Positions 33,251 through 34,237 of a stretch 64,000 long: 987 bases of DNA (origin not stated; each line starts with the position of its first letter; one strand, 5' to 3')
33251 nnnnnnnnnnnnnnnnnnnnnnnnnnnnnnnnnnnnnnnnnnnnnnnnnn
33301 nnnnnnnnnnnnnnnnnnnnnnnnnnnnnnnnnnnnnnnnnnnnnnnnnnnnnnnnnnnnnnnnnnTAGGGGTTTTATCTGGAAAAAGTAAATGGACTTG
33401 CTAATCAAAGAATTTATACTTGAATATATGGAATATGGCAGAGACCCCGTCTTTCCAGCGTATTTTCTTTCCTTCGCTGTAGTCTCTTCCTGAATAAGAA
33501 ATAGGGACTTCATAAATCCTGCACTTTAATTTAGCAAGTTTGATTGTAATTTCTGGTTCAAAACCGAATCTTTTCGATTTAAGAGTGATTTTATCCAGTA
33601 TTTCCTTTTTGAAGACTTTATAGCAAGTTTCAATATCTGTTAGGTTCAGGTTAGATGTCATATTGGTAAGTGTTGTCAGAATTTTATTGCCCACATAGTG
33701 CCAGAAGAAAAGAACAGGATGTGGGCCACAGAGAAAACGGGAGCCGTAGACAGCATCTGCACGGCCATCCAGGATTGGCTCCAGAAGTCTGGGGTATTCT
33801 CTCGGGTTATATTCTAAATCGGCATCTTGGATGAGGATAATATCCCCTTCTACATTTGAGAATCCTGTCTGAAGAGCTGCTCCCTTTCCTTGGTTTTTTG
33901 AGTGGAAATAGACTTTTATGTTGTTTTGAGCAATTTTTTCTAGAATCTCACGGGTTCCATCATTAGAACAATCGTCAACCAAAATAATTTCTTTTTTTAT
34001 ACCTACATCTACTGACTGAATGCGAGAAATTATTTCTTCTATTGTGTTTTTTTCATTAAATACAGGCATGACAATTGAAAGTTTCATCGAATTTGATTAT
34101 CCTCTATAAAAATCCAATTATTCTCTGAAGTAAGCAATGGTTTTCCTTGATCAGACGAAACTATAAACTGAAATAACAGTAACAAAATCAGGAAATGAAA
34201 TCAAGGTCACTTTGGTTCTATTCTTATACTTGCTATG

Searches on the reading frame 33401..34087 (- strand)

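Call 27: search_protein_families(library=pfam, proteins=[window:33401-34087:-], max_evalue=0.00001)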
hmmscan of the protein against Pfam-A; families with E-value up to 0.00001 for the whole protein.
window:33401-34087:- (228 aa): 3 families
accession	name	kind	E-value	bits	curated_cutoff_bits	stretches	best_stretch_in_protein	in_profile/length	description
PF00535.33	Glycos_transf_2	-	3.5e-38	131.6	23.3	1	4-167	1-167/168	Glycosyl transferase family 2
PF10111.15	Glyco_tranf_2_2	-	1e-08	35.5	27.3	1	4-91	1-92/276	Glycosyltransferase like family 2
PF13641.12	Glyco_tranf_2_3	-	1.3e-06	29.1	27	1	3-115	3-121/230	Glycosyltransferase like family 2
